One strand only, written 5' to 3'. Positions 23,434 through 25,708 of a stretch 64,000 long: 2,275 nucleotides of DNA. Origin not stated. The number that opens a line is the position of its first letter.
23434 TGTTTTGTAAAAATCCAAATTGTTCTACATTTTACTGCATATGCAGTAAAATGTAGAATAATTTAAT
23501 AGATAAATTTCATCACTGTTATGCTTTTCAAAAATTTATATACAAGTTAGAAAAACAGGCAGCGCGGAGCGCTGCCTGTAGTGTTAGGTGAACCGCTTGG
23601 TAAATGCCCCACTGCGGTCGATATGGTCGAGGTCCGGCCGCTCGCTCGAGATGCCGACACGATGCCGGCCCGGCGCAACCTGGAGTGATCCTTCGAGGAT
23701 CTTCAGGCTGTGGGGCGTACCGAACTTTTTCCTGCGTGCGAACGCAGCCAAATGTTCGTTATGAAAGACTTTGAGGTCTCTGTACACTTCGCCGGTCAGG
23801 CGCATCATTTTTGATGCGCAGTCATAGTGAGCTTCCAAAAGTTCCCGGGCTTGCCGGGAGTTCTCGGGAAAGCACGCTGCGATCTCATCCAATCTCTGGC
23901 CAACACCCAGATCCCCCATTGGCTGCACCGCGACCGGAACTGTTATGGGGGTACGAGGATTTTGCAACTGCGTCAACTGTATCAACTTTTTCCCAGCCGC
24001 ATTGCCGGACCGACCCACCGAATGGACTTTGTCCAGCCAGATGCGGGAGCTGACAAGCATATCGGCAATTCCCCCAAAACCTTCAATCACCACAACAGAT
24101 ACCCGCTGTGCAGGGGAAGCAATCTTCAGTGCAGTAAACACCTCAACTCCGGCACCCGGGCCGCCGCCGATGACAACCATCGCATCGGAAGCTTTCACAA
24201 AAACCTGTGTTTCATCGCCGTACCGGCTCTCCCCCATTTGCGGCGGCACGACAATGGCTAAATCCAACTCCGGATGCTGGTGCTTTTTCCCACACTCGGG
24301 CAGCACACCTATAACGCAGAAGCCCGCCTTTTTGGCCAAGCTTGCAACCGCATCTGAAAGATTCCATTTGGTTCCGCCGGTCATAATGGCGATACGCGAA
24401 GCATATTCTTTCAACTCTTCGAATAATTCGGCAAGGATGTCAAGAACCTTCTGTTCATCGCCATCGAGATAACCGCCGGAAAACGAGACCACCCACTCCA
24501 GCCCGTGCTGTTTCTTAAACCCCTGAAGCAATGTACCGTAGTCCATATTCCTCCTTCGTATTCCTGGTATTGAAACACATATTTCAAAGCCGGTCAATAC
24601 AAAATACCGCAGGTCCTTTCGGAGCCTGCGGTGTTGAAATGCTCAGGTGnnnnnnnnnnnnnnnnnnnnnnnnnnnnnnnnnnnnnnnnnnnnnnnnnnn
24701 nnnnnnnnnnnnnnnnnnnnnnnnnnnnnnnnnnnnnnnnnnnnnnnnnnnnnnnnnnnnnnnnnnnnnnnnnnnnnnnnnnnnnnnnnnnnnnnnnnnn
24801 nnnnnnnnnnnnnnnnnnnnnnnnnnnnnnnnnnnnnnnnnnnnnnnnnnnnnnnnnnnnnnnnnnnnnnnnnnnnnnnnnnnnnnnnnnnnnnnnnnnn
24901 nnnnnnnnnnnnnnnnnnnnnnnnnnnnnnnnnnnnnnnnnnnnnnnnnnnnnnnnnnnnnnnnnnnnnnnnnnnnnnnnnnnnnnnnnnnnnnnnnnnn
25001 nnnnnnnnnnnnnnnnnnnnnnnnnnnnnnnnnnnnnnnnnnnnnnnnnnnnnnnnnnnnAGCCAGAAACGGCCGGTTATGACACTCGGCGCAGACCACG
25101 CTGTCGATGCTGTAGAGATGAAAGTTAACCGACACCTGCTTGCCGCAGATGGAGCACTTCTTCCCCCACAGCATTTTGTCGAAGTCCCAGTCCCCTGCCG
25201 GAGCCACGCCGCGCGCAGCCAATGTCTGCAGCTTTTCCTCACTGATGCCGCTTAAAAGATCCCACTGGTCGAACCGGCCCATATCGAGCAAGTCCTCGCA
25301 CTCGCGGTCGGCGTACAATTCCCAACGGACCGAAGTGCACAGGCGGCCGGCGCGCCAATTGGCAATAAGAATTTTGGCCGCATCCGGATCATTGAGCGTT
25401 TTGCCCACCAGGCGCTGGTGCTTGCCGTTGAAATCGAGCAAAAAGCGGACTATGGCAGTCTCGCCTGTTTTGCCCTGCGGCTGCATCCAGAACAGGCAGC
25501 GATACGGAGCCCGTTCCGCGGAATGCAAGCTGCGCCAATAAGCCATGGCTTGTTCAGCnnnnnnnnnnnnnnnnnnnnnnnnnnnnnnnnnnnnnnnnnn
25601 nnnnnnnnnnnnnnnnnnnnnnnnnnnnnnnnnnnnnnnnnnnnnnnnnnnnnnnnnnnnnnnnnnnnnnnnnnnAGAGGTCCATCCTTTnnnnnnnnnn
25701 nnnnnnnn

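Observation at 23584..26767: Three-gene operon: two paralogous Zn-ribbon proteins feeding into a LOG/SLOG-like Rossmann protein - candidate uncharacterised nucleotide-centric system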

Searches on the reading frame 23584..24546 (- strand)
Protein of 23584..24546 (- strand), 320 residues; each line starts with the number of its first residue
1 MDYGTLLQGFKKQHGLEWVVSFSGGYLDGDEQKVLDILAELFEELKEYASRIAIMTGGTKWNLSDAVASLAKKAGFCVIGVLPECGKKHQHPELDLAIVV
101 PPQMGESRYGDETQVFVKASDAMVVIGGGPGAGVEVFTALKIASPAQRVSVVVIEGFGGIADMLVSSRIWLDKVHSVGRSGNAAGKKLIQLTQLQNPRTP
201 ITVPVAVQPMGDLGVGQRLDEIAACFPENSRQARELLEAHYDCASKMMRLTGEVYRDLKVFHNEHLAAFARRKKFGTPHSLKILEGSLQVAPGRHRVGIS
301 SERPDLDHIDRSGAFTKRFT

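Call 4: search_protein_families(library=pfam, proteins=[window:23584-24546:-], max_evalue=0.1)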
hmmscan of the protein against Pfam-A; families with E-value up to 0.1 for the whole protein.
window:23584-24546:- (320 aa): 3 families
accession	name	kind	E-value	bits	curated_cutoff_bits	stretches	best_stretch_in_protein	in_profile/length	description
PF18306.6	LDcluster4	-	5.7e-10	39.5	26.3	1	50-144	31-118/151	SLOG cluster4 family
PF18171.6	LSDAT_prok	-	0.0018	18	25.4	1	20-181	4-179/195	SLOG in TRPM, prokaryote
PF03641.19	Lysine_decarbox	-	0.0028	18.3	27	1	66-144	3-77/131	Possible lysine decarboxylase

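Call 5: search_protein_families(library=padloc, proteins=[window:23584-24546:-], max_evalue=0.1)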
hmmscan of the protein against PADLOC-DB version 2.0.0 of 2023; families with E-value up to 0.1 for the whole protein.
window:23584-24546:- (320 aa): 0 families

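Call 6: search_protein_families(library=ncbifam, proteins=[window:23584-24546:-], max_evalue=0.1)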
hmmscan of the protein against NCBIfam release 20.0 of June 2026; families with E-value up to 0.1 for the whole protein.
window:23584-24546:- (320 aa): 4 families
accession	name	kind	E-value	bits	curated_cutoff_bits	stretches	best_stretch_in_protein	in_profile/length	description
TIGR00725.1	TIGR00725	hypoth_equivalog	4.5e-09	36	106.9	1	32-169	14-136/159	TIGR00725 family protein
TIGR00730.1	TIGR00730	subfamily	0.00074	19.3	96.35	1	52-143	33-120/178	TIGR00730 family Rossman fold protein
NF058542.1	CtkRMPhLog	equivalog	0.0077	16.2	300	1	33-189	16-163/177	cytokinin riboside 5'-monophosphate phosphoribohydrolase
NF008321.0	PRK11112.1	equivalog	0.027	13.7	328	1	72-114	145-186/257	tRNA pseudouridine(65) synthase TruC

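Call 11: find_homologous_proteins(query=window:23584-24546:-)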
Query window:23584-24546:- (320 aa): 12 proteins with E <= 0.001 among 3594 candidates.
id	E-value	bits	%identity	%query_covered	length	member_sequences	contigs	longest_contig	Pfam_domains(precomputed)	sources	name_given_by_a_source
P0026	2.1e-211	718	100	100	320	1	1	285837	PF18306.7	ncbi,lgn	-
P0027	1.3e-31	128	40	52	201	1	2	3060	PF18306.7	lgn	-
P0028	2.8e-31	127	41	52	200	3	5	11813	-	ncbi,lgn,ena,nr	ncbi:MAG: hypothetical protein KAS15_07540 [Nanoarchaeota archaeon]|nr:hypothetical protein [Nanoarc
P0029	6.6e-31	126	42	52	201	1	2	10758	-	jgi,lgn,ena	-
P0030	5.8e-30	122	40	52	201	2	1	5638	-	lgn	-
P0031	3.0e-29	120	37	59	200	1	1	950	PF18306.7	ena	-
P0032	5.1e-29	119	39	52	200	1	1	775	-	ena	-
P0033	5.8e-29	119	41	50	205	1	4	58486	PF18306.7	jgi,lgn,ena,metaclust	metaclust:\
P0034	1.1e-28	118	38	52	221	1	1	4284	-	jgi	-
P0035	7.6e-28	116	36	58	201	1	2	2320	-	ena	-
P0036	1.5e-27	115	40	52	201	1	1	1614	PF18306.7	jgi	jgi:predicted Rossmann-fold nucleotide-binding protein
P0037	1.5e-18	85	40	51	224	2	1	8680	PF18171.7,PF18306.7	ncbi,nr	ncbi:MAG TPA: hypothetical protein VN420_02880 [Candidatus Fimivivens sp.]|nr:hypothetical protein [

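Call 20: search_protein_families(library=phrogs, proteins=[window:23584-24546:-], max_evalue=0.1)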
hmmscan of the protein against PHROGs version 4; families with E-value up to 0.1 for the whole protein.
window:23584-24546:- (320 aa): 0 families

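Call 57: find_encoding_contigs(protein=P0033, flank=6000, max_places=3)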
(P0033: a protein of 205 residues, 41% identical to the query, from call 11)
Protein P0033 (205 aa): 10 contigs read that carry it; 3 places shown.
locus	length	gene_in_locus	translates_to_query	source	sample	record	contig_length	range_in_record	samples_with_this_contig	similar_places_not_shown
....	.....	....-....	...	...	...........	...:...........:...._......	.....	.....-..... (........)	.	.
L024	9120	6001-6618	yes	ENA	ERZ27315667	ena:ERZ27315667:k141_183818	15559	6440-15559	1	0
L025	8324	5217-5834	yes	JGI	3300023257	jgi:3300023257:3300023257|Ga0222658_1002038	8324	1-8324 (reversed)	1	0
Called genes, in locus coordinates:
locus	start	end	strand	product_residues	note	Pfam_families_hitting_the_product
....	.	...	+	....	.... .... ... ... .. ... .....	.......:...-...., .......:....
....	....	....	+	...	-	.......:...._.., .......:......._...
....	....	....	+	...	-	-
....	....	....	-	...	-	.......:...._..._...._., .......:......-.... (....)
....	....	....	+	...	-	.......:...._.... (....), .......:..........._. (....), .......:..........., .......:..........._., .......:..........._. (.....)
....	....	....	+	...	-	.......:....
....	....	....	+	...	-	-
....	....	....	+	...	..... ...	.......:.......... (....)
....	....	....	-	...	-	-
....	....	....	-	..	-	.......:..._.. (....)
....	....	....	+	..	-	-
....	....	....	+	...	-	-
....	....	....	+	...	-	-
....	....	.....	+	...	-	-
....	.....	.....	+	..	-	-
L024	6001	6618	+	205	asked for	PF18306:LDcluster4 (weak)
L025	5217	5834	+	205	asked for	PF18306:LDcluster4 (weak)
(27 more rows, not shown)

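Call 58: find_encoding_contigs(protein=P0028, flank=6000, max_places=3)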
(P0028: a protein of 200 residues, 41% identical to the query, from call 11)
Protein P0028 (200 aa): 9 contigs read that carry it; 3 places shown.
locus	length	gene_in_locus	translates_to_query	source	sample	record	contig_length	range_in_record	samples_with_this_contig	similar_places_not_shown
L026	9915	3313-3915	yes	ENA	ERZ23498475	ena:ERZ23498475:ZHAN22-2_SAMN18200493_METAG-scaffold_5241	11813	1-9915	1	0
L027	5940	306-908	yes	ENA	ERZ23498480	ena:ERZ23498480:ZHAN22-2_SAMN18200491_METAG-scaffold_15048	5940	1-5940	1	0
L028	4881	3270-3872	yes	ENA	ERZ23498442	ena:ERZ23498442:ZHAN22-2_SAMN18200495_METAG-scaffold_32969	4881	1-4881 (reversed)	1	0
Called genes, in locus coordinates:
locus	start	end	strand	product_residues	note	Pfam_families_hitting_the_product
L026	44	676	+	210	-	PF00702:Hydrolase, PF13419:HAD_2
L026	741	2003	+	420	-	PF00079:Serpin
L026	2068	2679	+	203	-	PF00485:PRK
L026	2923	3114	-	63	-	PF00313:CSD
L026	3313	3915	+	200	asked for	-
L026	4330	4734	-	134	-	-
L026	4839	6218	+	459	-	PF00171:Aldedh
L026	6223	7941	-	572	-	PF00999:Na_H_Exchanger, PF02254:TrkA_N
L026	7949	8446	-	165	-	PF00571:CBS (weak)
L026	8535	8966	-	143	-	-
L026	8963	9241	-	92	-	PF01022:HTH_5, PF12840:HTH_20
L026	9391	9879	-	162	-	PF06610:AlaE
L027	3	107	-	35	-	?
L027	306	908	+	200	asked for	-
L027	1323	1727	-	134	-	-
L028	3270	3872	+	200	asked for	-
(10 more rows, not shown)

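Call 85: search_solved_structures(query=window:23584-24546:-, max_evalue=1, show_alignments=3)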
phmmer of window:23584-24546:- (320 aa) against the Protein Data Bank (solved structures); distinct sequences matched with E-value up to 1: 7.
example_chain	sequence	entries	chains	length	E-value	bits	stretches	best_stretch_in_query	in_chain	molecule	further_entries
2iz5_A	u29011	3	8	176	0.00011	24.7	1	52-146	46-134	MOCO CARRIER PROTEIN | MOLYBDENUM COFACTOR CARRIER PROTEIN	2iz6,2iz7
1rcu_A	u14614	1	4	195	0.0014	21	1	19-164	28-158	conserved hypothetical protein VT76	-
6y01_AAA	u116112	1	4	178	0.0047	19.3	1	53-147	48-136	p450 cytochrome, putative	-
7w2i_B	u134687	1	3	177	0.015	17.6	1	53-189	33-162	Cytokinin riboside 5'-monophosphate phosphoribohydrolase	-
7w2i_A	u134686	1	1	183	0.015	17.6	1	53-189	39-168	Cytokinin riboside 5'-monophosphate phosphoribohydrolase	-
3qua_A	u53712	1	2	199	0.046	16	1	34-158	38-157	Putative uncharacterized protein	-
1xre_A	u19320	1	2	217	0.93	11.7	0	14-60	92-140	Superoxide dismutase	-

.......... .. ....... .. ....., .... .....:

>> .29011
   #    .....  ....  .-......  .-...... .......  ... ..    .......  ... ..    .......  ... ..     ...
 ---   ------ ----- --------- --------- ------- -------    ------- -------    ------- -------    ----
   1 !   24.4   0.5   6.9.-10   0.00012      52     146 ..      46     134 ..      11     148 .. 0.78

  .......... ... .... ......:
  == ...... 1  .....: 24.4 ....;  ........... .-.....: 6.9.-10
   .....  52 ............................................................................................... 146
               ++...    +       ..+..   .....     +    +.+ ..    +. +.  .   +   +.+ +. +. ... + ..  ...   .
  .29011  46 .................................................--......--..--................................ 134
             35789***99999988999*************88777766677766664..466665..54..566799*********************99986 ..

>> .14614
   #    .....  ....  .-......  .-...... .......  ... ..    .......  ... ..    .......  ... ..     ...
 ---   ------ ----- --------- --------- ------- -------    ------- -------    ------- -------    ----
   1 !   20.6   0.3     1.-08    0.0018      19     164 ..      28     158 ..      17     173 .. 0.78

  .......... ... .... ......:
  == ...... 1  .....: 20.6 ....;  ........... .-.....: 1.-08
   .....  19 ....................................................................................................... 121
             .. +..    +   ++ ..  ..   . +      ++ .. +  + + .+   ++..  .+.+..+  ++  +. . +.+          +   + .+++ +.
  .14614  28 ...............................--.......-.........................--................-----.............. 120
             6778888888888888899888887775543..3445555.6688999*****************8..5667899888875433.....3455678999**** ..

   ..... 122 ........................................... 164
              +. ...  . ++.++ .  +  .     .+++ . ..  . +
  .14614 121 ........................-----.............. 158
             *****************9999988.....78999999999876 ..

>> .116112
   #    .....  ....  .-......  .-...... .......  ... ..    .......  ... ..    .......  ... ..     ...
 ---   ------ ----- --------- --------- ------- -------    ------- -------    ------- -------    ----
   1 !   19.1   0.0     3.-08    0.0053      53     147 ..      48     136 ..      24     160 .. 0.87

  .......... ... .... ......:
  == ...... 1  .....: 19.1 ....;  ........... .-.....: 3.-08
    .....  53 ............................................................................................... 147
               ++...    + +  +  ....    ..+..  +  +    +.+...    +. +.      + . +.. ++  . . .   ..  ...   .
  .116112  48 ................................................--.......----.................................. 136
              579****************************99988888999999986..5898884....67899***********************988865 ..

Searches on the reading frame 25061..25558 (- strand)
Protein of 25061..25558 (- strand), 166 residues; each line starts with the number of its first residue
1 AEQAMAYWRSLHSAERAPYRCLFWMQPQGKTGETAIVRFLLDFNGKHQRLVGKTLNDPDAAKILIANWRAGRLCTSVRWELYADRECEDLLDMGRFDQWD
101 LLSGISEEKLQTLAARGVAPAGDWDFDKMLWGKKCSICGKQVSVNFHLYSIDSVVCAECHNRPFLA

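Call 37: search_protein_representatives(alignment_id=A3)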
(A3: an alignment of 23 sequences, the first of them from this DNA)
Query: 23 sequences, 163 profile positions. Proteins with E-value up to 0.001 (for the whole library): 83; up to 1e-10: 78; up to 1e-30: 45. The best 83 are listed.
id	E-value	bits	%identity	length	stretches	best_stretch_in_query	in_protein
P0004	3.0e-69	248.1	-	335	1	1-163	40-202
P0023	3.2e-63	228.5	-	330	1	2-163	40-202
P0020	5.4e-62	224.5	-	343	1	2-163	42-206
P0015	9.5e-62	223.7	-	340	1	1-163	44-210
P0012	4.9e-60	218.1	-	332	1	1-163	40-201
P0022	4.2e-58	211.8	-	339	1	2-163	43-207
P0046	9.2e-55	201.0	-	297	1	3-162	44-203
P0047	4.3e-54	198.8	-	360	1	2-161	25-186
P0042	5.7e-53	195.1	-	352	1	1-161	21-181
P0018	1.1e-52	194.2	-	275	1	26-162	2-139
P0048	1.3e-51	190.7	-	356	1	2-161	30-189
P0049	8.1e-51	188.1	-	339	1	1-163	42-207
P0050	1.6e-50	187.2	-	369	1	2-159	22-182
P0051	2.2e-50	186.7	-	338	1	2-163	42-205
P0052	2.9e-50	186.3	-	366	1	2-162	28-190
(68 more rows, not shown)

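Call 49: find_related_loci(query=A3, collection=viral_contigs, flank=8000)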
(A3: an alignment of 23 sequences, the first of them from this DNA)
Query A3 (166 aa) in viral_contigs; peptide patterns used: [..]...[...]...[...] (x = any residue, [..] = any of these).
4 stretches matched a pattern, but none encodes a relative of the query by tblastn (E <= 1e-3).
